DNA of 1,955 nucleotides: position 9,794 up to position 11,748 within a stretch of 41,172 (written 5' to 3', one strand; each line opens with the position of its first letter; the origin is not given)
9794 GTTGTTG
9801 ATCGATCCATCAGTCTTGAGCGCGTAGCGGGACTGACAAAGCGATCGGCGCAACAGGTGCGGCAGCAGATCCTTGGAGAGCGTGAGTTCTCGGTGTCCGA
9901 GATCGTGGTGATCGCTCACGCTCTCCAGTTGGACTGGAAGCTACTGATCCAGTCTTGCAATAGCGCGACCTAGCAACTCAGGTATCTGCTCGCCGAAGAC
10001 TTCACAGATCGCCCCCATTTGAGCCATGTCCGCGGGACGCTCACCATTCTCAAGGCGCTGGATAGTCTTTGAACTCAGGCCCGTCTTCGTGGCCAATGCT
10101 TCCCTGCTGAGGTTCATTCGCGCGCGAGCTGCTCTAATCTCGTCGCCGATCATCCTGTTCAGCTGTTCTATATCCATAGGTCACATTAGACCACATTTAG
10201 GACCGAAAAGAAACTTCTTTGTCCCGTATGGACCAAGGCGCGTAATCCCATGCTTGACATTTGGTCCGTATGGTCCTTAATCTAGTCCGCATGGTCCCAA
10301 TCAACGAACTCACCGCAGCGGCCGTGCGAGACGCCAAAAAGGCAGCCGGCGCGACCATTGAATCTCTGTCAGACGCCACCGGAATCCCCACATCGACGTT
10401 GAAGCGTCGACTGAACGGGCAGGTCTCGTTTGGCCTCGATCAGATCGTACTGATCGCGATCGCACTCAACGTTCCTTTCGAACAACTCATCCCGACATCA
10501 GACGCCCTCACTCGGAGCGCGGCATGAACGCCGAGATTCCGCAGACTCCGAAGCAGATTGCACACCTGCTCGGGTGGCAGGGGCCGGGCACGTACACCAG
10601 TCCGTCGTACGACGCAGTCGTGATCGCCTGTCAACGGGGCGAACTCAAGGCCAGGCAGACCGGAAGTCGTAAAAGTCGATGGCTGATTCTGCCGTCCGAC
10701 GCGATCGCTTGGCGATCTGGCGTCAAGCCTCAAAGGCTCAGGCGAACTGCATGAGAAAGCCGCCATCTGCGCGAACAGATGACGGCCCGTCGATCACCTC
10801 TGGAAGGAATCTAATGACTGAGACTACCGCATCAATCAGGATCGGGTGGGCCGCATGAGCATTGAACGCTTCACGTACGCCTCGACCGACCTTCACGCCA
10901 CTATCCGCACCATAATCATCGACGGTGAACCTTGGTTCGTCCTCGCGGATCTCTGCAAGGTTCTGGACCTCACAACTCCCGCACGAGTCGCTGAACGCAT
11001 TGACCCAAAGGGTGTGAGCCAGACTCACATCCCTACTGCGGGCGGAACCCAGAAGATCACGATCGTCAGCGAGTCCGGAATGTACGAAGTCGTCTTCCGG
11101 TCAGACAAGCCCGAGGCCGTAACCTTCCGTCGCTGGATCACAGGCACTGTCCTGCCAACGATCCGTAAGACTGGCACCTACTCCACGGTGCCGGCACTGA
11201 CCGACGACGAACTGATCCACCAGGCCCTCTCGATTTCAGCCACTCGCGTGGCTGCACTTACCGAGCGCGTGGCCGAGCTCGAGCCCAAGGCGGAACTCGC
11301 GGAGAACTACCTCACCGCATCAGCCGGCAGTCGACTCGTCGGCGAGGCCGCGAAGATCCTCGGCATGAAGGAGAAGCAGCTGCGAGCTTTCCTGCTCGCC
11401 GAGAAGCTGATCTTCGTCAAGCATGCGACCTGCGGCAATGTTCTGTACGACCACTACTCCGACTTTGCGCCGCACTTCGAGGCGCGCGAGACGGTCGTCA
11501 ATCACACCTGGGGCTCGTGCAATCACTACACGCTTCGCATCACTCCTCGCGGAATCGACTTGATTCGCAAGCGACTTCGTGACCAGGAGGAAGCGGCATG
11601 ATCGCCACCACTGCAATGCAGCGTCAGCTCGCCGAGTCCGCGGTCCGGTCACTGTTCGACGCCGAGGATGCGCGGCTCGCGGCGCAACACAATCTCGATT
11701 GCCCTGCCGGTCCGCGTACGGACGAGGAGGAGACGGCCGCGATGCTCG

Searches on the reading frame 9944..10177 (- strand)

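Call 53: search_protein_families(library=ncbifam, max_evalue=1, proteins=[window:9944-10177:-])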
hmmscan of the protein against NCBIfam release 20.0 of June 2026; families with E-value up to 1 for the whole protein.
window:9944-10177:- (78 aa): 20 families
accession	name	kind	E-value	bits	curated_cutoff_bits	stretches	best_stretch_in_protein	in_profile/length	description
TIGR03070.1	couple_hipB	subfamily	9.9e-12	44.6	71.65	1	8-64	1-57/58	type II toxin-antitoxin system Y4mF family antitoxin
NF006015.0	PRK08154.1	subfamily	3.6e-08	32.9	204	1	6-71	27-92/314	anaerobic benzoate catabolism transcriptional regulator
TIGR00270.2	TIGR00270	equivalog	8.1e-06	25.7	110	1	12-46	78-112/159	multiprotein bridging factor aMBF1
TIGR03830.1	CxxCG_CxxCG_HTH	subfamily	1.2e-05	25.1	61.8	1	7-52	63-108/127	type II TA system antitoxin MqsA family protein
NF041951.1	phage_RstR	subfamily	2e-05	24.8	80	1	10-72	3-65/108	RstR family transcriptional repressor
NF003162.0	PRK04140.1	equivalog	2.2e-05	23.6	263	1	11-65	128-182/317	transcriptional regulator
NF047948.1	male_kill_WMK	equivalog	5.6e-05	22.7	300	1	9-72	5-68/300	WO male-killing family protein Wmk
NF038139.1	Reg_Aceta_RamB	equivalog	0.00053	18.7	700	1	10-62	3-55/465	acetate metabolism transcriptional regulator RamB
NF041575.1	antitoxPezA_Strep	equivalog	0.00068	19.6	290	1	9-62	1-54/158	type II toxin-antitoxin system antitoxin PezA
NF007257.0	PRK09706.1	subfamily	0.0028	17.4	101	1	7-50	3-46/135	transcriptional repressor DicA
NF008109.0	PRK10856.1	equivalog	0.0083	15.9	208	1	8-53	13-58/334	cytoskeleton protein RodZ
NF052239.1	antitox_spr1629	equivalog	0.022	13.9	335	1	10-61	3-54/377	spr1629 family repressor/antitoxin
NF052403.1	ESX1TransRegEspM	equivalog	0.029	13.2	550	1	10-50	313-353/367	ESX-1 type VII secretion system transcriptional regulator EspM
NF058600.1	TransRegSco1979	equivalog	0.033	13.2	350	1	8-61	7-60/280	Sco1979 family transcriptional regulator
NF041265.1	NadS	equivalog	0.058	13.7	60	1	13-49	34-70/94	NadS family protein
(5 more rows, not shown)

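Call 81: search_protein_families(library=phrogs, max_evalue=0.01, proteins=[window:9944-10177:-])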
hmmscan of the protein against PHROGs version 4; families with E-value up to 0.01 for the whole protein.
window:9944-10177:- (78 aa): 30 families (the best 25 are shown)
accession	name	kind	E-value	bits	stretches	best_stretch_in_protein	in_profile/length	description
phrog_4583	-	transcription regulation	6.2e-11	43.2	1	2-74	3-75/81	transcriptional repressor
phrog_5823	-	transcription regulation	1.3e-09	38.7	1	8-72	5-70/404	transcriptional regulator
phrog_3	-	transcription regulation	2.2e-09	38.6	1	5-71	84-148/430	transcriptional repressor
phrog_8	-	transcription regulation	2.2e-09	38.2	1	6-70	73-217/346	transcriptional regulator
phrog_1373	-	transcription regulation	5.1e-09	37.3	1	10-66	64-120/166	transcriptional regulator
phrog_2439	-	transcription regulation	7.7e-09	35.9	1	7-62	5-60/367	transcriptional regulator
phrog_2967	-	transcription regulation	7.1e-08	33.2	1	7-62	8-63/225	transcriptional regulator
phrog_2104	-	unknown function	1.4e-06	29.5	1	9-47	39-77/103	-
phrog_955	-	DNA, RNA and nucleotide metabolism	2e-06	28.6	1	6-69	21-87/142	HTH DNA binding protein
phrog_9103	-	transcription regulation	2.8e-06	28.3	1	12-69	11-68/78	transcriptional repressor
phrog_4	-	transcription regulation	4.3e-06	27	1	9-69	133-192/400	transcriptional repressor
phrog_3949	-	transcription regulation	7.1e-06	27.2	1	20-72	27-76/161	transcriptional repressor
phrog_14076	-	transcription regulation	1.5e-05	26.5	1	6-50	10-57/86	transcriptional regulator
phrog_2328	-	transcription regulation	1.9e-05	25.4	1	9-62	15-68/128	transcriptional repressor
phrog_7396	-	unknown function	2.6e-05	25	1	4-70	10-79/227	-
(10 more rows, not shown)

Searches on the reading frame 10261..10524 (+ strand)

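Call 53: search_protein_families(library=ncbifam, max_evalue=1, proteins=[window:10261-10524:+])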
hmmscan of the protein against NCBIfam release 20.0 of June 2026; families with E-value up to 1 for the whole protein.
window:10261-10524:+ (88 aa): 6 families
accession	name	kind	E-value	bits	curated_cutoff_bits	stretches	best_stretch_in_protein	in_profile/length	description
NF041951.1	phage_RstR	subfamily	0.00039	20.7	80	1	21-82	6-67/108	RstR family transcriptional repressor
NF047948.1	male_kill_WMK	equivalog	0.014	14.8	300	1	19-84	7-72/300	WO male-killing family protein Wmk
NF049845.1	Xre_ParS_antitoxin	subfamily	0.021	14.9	90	1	17-56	2-41/112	type II RES/Xre toxin-antitoxin system antitoxin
NF006328.0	PRK08558.1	equivalog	0.021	14.4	184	1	22-56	17-49/238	adenine phosphoribosyltransferase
NF010465.0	PRK13890.1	equivalog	0.054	13.6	96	1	30-81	18-69/121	conjugal transfer protein TrbA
NF038310.1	lysogeny_AimR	equivalog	0.15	11.1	70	1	25-69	4-48/365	AimR family lysis-lysogeny pheromone receptor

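Call 81: search_protein_families(library=phrogs, max_evalue=0.01, proteins=[window:10261-10524:+])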
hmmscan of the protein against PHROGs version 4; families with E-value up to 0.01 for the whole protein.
window:10261-10524:+ (88 aa): 7 families
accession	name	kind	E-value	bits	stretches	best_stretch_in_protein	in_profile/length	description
phrog_4583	-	transcription regulation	1.3e-15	58.2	1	13-87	6-80/81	transcriptional repressor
phrog_18342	-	transcription regulation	1.3e-05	26.2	1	27-85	28-88/123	transcriptional repressor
phrog_2439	-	transcription regulation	2.1e-05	24.6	1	19-77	9-67/367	transcriptional regulator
phrog_4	-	transcription regulation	4.6e-05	23.6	1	22-80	141-195/400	transcriptional repressor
phrog_2328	-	transcription regulation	6.9e-05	23.6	1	25-77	23-75/128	transcriptional repressor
phrog_3557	-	transcription regulation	0.00035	21.8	1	31-76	26-71/142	transcriptional regulator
phrog_8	-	transcription regulation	0.0011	19.4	1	26-74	85-213/346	transcriptional regulator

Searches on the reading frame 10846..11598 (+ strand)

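Call 23: search_protein_families(library=phrogs, max_evalue=0.001, proteins=[window:10846-11598:+])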
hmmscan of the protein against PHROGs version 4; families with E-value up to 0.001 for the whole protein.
window:10846-11598:+ (251 aa): 14 families
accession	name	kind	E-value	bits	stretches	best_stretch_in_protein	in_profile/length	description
phrog_130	-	transcription regulation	2e-64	219.4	1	5-249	159-413/480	anti-repressor Ant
phrog_2899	-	transcription regulation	4e-32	112.9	1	19-119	17-118/263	anti-repressor Ant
phrog_2593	-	transcription regulation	1.7e-31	110.9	1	20-153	32-177/255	anti-repressor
phrog_245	-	transcription regulation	2.5e-28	100.5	1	18-123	49-153/319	anti-repressor Ant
phrog_463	-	transcription regulation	2.3e-26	93.8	1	18-177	13-181/250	anti-repressor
phrog_25722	-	unknown function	3.2e-26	93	1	9-134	7-130/150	-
phrog_7940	-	unknown function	5.8e-25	89.3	1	19-153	13-151/252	-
phrog_5060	-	transcription regulation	9.9e-25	88.8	1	19-139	16-144/224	anti-repressor Ant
phrog_2011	-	transcription regulation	9.9e-22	78.9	1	17-140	11-144/275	anti-repressor Ant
phrog_9976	-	transcription regulation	2.7e-21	77.3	1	19-113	10-107/188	anti-repressor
phrog_63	-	transcription regulation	5.1e-17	63.3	1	59-248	174-360/431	anti-repressor Ant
phrog_2977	-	transcription regulation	1.5e-11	45.3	1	19-89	73-148/150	anti-repressor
phrog_7347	-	unknown function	0.00016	22.9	1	71-113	6-47/78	-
phrog_373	-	transcription regulation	0.00055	20.3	1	62-173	145-259/373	anti-repressor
